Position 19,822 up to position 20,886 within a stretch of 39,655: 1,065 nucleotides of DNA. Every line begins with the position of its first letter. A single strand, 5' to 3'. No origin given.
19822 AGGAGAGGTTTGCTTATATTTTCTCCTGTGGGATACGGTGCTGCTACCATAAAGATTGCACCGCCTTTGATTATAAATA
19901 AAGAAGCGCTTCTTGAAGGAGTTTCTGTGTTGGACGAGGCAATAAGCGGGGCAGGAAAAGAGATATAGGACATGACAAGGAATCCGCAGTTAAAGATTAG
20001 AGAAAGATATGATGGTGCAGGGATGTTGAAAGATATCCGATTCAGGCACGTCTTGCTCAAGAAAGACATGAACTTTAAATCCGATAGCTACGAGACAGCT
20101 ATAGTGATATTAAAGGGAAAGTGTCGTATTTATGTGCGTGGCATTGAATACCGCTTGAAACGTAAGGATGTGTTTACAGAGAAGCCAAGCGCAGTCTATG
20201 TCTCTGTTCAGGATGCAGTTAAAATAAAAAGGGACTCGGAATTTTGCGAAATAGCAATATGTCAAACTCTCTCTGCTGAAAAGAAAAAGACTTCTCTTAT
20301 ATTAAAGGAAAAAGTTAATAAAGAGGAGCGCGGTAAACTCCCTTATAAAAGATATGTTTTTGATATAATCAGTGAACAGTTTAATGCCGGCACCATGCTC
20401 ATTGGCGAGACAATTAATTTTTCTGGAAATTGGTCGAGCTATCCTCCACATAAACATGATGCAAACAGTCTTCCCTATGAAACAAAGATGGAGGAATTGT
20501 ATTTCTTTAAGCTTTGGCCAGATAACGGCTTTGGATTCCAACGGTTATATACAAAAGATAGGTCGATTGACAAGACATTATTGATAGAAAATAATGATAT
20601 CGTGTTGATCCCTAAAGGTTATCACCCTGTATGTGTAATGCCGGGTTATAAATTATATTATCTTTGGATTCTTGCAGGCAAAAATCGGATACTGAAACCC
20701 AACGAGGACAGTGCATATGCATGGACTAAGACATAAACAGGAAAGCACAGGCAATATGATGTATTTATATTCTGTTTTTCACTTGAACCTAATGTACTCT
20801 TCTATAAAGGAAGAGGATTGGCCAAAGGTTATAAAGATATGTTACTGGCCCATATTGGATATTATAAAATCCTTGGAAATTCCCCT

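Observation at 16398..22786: Tightly coupled ATP-grasp / formyltransferase / omega-aminotransferase / IolB-like / GH57-like block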

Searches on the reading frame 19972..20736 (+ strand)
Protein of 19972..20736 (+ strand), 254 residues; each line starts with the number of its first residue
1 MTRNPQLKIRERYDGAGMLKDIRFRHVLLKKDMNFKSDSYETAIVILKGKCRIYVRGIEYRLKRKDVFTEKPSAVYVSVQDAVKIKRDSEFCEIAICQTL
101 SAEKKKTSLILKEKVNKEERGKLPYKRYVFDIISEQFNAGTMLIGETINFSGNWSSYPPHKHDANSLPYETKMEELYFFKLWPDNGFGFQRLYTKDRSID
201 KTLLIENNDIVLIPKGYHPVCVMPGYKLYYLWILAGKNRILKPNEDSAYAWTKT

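Call 5: search_protein_families(library=pfam, proteins=[window:19972-20736:+], max_evalue=0.01)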
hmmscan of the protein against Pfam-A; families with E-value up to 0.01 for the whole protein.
window:19972-20736:+ (254 aa): 2 families
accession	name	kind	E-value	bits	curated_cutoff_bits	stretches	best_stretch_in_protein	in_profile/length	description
PF04962.18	KduI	-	5.1e-74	249.4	23.9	1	28-251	34-261/262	KduI/IolB family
PF24741.1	AlkZ-rel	-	0.0047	16.8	26.5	0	29-83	122-180/221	AlkZ related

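Call 8: search_protein_families(library=ncbifam, proteins=[window:19972-20736:+], max_evalue=0.001)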
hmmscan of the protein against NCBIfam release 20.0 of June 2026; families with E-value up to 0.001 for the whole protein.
window:19972-20736:+ (254 aa): 1 family
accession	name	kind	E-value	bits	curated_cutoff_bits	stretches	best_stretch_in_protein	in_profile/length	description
TIGR04378.1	myo_inos_iolB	equivalog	1.4e-68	231.1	205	1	27-252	20-246/247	5-deoxy-glucuronate isomerase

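Call 10: find_encoding_contigs(protein=window:19972-20736:+, flank=10000, max_places=6)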
Protein window:19972-20736:+ (254 aa): 23 contigs read that carry it; 6 places shown.
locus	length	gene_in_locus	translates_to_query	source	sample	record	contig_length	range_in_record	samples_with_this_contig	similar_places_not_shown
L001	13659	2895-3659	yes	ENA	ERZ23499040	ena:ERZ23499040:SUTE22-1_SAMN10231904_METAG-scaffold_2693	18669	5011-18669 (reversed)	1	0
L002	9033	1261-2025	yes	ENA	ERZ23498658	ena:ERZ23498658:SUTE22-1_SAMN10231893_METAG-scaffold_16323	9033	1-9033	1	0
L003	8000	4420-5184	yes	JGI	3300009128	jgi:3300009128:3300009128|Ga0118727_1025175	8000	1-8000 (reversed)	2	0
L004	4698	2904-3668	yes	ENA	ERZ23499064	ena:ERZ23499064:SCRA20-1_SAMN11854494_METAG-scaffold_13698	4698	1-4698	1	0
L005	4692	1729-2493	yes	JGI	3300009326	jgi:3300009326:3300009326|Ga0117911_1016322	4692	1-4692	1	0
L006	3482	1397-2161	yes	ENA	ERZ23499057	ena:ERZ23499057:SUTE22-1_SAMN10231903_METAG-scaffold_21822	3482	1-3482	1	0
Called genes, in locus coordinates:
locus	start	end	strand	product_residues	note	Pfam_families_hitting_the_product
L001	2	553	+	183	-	?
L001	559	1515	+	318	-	PF00551:Formyl_trans_N, PF02911:Formyl_trans_C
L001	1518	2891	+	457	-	PF00202:Aminotran_3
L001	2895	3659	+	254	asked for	PF04962:KduI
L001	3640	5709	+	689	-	PF03065:Glyco_hydro_57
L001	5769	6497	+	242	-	PF02353:CMAS (weak), PF13489:Methyltransf_23, PF05401:NodS, PF13847:Methyltransf_31, PF08241:Methyltransf_11, PF08242:Methyltransf_12, PF13649:Methyltransf_25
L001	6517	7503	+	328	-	PF27889:PLP_IMCC1989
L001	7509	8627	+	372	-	-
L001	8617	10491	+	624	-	PF04464:Glyphos_transf (weak)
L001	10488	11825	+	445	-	PF02310:B12-binding, PF04055:Radical_SAM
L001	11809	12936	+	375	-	PF13692:Glyco_trans_1_4, PF00534:Glycos_transf_1 (weak)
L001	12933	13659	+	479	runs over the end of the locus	PF02310:B12-binding, PF04055:Radical_SAM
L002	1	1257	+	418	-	?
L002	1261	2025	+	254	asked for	PF04962:KduI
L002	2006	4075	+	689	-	PF03065:Glyco_hydro_57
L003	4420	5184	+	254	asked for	PF04962:KduI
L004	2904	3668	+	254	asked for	PF04962:KduI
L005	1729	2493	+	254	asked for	PF04962:KduI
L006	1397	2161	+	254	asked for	PF04962:KduI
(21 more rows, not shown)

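Call 39: search_solved_structures(query=window:19972-20736:+, max_evalue=0.001, show_alignments=2)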
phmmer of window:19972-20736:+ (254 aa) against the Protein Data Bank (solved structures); distinct sequences matched with E-value up to 0.001: 1.
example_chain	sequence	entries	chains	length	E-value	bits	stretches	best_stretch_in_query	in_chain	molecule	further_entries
2qjv_A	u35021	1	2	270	4.4e-33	118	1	33-252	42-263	Uncharacterized IolB-like protein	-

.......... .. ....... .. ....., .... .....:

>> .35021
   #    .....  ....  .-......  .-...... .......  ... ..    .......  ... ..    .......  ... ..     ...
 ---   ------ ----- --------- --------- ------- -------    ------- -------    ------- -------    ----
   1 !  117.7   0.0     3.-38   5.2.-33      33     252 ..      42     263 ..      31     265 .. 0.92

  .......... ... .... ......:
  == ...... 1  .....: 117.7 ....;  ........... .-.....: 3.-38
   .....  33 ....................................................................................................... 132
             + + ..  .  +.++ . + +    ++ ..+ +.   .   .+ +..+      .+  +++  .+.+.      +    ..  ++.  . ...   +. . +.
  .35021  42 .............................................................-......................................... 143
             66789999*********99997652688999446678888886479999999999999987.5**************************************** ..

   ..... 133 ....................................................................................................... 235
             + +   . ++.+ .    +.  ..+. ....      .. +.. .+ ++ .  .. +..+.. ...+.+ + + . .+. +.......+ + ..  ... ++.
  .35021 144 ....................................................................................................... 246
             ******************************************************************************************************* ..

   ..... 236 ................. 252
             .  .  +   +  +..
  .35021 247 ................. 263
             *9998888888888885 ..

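Call 65: find_homologous_proteins(query=window:19972-20736:+, max_evalue=1e-10)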
Query window:19972-20736:+ (254 aa): 6291 proteins with E <= 1e-10 among 6479 candidates; the best 120 are listed.
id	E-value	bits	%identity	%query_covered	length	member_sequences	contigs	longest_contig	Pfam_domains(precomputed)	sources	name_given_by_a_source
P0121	8.6e-158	541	93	100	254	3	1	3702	PF04962.19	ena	-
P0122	3.5e-106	372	64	98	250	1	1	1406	PF04962.19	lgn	-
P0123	2.1e-95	337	60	97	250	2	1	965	PF04962.19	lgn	-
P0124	2.7e-74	268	49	96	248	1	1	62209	PF04962.19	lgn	-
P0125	2.2e-71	258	48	97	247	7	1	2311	PF04962.19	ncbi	-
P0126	6.2e-71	257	48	97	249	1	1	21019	PF04962.19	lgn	-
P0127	1.1e-70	256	48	97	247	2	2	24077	PF04962.19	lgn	-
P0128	3.4e-70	254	47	97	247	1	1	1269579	PF04962.19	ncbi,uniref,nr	ncbi:5-deoxy-glucuronate isomerase [Desulfurella amilsii]|uniref:5-deoxy-glucuronate isomerase n=1 T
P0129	3.5e-70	254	47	96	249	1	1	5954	PF04962.19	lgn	-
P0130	7.9e-70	253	47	96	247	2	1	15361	PF04962.19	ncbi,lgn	-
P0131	1.2e-68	249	48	96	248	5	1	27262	PF04962.19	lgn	-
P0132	2.4e-68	248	46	97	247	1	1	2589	PF04962.19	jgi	jgi:5-deoxy-glucuronate isomerase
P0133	5.8e-66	241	51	93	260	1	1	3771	PF04962.19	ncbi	ncbi:MAG: 5-deoxy-glucuronate isomerase [Candidatus Hodarchaeota archaeon]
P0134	7.6e-66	240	45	97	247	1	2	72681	PF04962.19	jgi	jgi:5-deoxy-glucuronate isomerase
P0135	1.0e-65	240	44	96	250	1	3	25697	PF04962.19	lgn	-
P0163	7.6e-59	217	43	95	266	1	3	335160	PF04962.19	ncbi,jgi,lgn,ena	-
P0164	8.1e-59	217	47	86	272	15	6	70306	PF04962.19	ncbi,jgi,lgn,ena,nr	ncbi:MAG: 5-deoxy-glucuronate isomerase [Candidatus Latescibacterota bacterium]|nr:MAG: 5-deoxy-gluc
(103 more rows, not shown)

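Call 66: find_encoding_contigs(protein=P0128, flank=8000, max_places=1)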
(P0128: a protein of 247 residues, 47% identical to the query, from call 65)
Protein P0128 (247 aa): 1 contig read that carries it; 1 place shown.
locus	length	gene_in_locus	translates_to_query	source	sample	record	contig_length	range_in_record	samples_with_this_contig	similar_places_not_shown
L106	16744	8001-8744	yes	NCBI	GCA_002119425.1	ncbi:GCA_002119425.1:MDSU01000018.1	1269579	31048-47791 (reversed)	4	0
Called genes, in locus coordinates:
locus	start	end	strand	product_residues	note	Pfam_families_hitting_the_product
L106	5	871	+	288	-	PF03102:NeuB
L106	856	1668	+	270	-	PF02348:CTP_transf_3, PF12804:NTP_transf_3 (weak)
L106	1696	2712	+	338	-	PF04101:Glyco_tran_28_C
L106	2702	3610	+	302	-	PF13489:Methyltransf_23, PF07021:MetW, PF08003:Methyltransf_9 (weak), PF08241:Methyltransf_11, PF08242:Methyltransf_12, PF13649:Methyltransf_25, PF13847:Methyltransf_31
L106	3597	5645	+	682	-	PF00535:Glycos_transf_2, PF10111:Glyco_tranf_2_2, PF13506:Glyco_transf_21 (faint), PF13641:Glyco_tranf_2_3, PF00535:Glycos_transf_2, PF10111:Glyco_tranf_2_2 (weak), PF13641:Glyco_tranf_2_3, PF13712:Glyco_tranf_2_5 (weak), +1 more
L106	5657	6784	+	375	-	PF22674:C2185-like_N (weak), PF05050:Methyltransf_21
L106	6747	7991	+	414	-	PF01071:GARS_A (weak), PF02655:ATP-grasp_3 (weak), PF02222:ATP-grasp (weak), PF02786:CPSase_L_D2 (weak), PF07478:Dala_Dala_lig_C, PF13535:ATP-grasp_4, PF18603:LAL_C2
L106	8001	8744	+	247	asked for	PF04962:KduI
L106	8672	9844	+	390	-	PF01232:Mannitol_dh, PF08125:Mannitol_dh_C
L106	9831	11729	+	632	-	PF03065:Glyco_hydro_57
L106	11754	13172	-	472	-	PF00224:PK, PF02887:PK_C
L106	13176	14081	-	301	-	PF01791:DeoC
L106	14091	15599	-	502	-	PF01676:Metalloenzyme, PF06415:iPGM_N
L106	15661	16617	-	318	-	PF00753:Lactamase_B, PF23023:Anti-Pycsar_Apyc1 (weak)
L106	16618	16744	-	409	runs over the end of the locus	PF02771:Acyl-CoA_dh_N, PF02770:Acyl-CoA_dh_M, PF00441:Acyl-CoA_dh_1, PF22924:ACOX_C_alpha1, PF08028:Acyl-CoA_dh_2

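Call 67: find_encoding_contigs(protein=P0124, flank=8000, max_places=1)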
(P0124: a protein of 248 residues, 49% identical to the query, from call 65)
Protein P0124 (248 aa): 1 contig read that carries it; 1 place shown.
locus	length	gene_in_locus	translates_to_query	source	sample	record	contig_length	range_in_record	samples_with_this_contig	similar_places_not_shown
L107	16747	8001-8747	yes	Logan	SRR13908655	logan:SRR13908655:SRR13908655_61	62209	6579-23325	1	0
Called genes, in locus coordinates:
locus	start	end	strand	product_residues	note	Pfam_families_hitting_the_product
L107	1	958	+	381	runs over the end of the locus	PF13524:Glyco_trans_1_2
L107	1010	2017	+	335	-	PF03102:NeuB, PF08666:SAF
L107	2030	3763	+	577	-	PF02348:CTP_transf_3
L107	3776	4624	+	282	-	PF13489:Methyltransf_23, PF08241:Methyltransf_11, PF08242:Methyltransf_12, PF13649:Methyltransf_25, PF13847:Methyltransf_31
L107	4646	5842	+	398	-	PF01071:GARS_A (weak), PF02222:ATP-grasp, PF02655:ATP-grasp_3, PF02786:CPSase_L_D2 (weak), PF07478:Dala_Dala_lig_C, PF13535:ATP-grasp_4, PF18603:LAL_C2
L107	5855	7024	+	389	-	PF08003:Methyltransf_9 (weak), PF13489:Methyltransf_23, PF07021:MetW (weak), PF08241:Methyltransf_11, PF08242:Methyltransf_12, PF13649:Methyltransf_25, PF13847:Methyltransf_31, PF22674:C2185-like_N, +2 more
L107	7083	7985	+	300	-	PF05711:TylF, PF13578:Methyltransf_24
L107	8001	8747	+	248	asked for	PF04962:KduI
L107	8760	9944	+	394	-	PF01232:Mannitol_dh, PF08125:Mannitol_dh_C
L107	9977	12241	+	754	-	PF03065:Glyco_hydro_57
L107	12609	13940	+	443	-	PF02558:ApbA (faint), PF03446:NAD_binding_2 (faint), PF03721:UDPG_MGDP_dh_N, PF03807:F420_oxidored (faint), PF00984:UDPG_MGDP_dh, PF03720:UDPG_MGDP_dh_C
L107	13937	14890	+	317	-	PF00106:adh_short (weak), PF01073:3Beta_HSD, PF01370:Epimerase, PF02719:Polysacc_synt_2, PF04321:RmlD_sub_bind, PF05368:NmrA (weak), PF07993:NAD_binding_4, PF16363:GDP_Man_Dehyd, +1 more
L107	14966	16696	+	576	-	PF01973:MptE-like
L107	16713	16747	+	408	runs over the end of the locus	PF01973:MptE-like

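Call 68: find_encoding_contigs(protein=P0164, flank=8000, max_places=1)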
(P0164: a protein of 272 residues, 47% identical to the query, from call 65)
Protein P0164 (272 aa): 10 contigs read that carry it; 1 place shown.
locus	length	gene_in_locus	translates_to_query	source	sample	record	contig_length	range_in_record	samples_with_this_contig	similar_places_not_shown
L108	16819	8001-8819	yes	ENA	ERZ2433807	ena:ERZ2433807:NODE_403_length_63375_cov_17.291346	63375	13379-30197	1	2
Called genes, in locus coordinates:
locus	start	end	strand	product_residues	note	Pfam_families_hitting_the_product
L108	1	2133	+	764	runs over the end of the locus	PF07690:MFS_1, PF13646:HEAT_2, PF00514:Arm (faint), PF02985:HEAT (faint), PF03130:HEAT_PBS (faint), PF12717:Cnd1 (faint), PF13513:HEAT_EZ (faint), PF13646:HEAT_2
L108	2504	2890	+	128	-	-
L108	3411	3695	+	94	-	-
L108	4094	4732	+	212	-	PF08308:PEGA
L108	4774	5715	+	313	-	PF01087:GalP_UDP_transf, PF02744:GalP_UDP_tr_C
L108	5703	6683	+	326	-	PF01073:3Beta_HSD, PF01370:Epimerase, PF02719:Polysacc_synt_2, PF04321:RmlD_sub_bind, PF05368:NmrA, PF07993:NAD_binding_4 (faint), PF13460:NAD_binding_10, PF16363:GDP_Man_Dehyd, +1 more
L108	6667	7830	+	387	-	PF10509:GalKase_gal_bdg, PF00288:GHMP_kinases_N, PF08544:GHMP_kinases_C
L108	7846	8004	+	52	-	-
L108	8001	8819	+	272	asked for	PF04962:KduI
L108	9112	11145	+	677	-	PF00270:DEAD (faint), PF04851:ResIII, PF17757:UvrB_inter, PF27431:UvrB_3rd, PF00271:Helicase_C, PF12344:UvrB, PF02151:UVR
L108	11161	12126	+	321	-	PF04041:Glyco_hydro_130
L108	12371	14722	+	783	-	PF13439:Glyco_transf_4, PF00534:Glycos_transf_1, PF13524:Glyco_trans_1_2 (weak), PF13692:Glyco_trans_1_4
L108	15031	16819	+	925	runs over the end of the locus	PF00005:ABC_tran (faint), PF02463:SMC_N (faint), PF13175:AAA_15 (faint), PF13191:AAA_16 (faint), PF13476:AAA_23 (faint), PF13555:AAA_29 (faint), PF17760:UvrA_inter, PF17755:UvrA_DNA-bind, +2 more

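Call 84: find_encoding_contigs(protein=P0134, flank=7000, max_places=1)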
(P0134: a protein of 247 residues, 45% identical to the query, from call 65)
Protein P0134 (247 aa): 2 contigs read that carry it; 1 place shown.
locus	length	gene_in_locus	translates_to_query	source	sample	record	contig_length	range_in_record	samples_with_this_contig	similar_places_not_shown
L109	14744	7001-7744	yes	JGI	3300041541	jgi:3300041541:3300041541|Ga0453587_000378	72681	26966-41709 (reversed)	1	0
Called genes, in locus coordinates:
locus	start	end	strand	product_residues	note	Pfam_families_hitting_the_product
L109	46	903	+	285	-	PF03102:NeuB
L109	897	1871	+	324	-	PF02348:CTP_transf_3, PF12804:NTP_transf_3 (weak)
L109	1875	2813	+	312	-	-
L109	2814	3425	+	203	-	PF13489:Methyltransf_23, PF08241:Methyltransf_11, PF13847:Methyltransf_31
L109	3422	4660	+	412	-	PF01075:Glyco_transf_9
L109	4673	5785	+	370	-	PF22674:C2185-like_N, PF05050:Methyltransf_21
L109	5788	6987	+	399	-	PF01071:GARS_A, PF02222:ATP-grasp (weak), PF02655:ATP-grasp_3, PF02786:CPSase_L_D2, PF07478:Dala_Dala_lig_C, PF13535:ATP-grasp_4, PF18603:LAL_C2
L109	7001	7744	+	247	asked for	PF04962:KduI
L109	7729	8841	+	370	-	PF01232:Mannitol_dh, PF08125:Mannitol_dh_C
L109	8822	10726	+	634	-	PF03065:Glyco_hydro_57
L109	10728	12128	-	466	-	PF00224:PK, PF02887:PK_C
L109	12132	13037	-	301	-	PF01791:DeoC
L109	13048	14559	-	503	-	PF01676:Metalloenzyme, PF06415:iPGM_N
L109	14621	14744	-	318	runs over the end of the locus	PF00753:Lactamase_B, PF23023:Anti-Pycsar_Apyc1 (weak)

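Call 85: find_encoding_contigs(protein=P0163, flank=7000, max_places=1)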
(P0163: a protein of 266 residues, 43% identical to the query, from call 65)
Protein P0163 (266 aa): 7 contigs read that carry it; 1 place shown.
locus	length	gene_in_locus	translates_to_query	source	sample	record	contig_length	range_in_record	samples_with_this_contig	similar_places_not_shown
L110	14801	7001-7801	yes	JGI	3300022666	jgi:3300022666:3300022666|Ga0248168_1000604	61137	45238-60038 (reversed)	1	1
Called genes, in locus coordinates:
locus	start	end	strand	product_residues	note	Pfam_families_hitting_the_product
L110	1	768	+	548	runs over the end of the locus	PF00534:Glycos_transf_1 (weak), PF26337:Gtf3_C (weak)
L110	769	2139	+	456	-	PF10111:Glyco_tranf_2_2 (weak), PF13641:Glyco_tranf_2_3, PF00535:Glycos_transf_2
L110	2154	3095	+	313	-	PF00535:Glycos_transf_2, PF10111:Glyco_tranf_2_2, PF13641:Glyco_tranf_2_3, PF13506:Glyco_transf_21 (weak)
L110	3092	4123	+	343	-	PF00535:Glycos_transf_2, PF10111:Glyco_tranf_2_2 (weak), PF13641:Glyco_tranf_2_3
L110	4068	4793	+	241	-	PF02348:CTP_transf_3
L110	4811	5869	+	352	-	PF03102:NeuB, PF08666:SAF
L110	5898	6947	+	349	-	PF00106:adh_short (weak), PF01073:3Beta_HSD, PF01370:Epimerase, PF02719:Polysacc_synt_2, PF04321:RmlD_sub_bind, PF05368:NmrA, PF16363:GDP_Man_Dehyd, PF13460:NAD_binding_10, +1 more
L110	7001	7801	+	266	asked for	PF04962:KduI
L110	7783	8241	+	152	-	-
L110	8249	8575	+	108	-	-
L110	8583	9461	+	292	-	PF08668:HDOD, PF01966:HD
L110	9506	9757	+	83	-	-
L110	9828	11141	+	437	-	PF07228:SpoIIE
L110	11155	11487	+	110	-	PF01740:STAS, PF13466:STAS_2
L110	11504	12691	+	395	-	-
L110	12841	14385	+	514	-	PF00989:PAS, PF13426:PAS_9, PF00512:HisKA, PF02518:HATPase_c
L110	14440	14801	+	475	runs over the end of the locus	PF00004:AAA (faint), PF00072:Response_reg, PF00158:Sigma54_activat, PF14532:Sigma54_activ_2, PF07728:AAA_5, PF25601:AAA_lid_14, PF02954:HTH_8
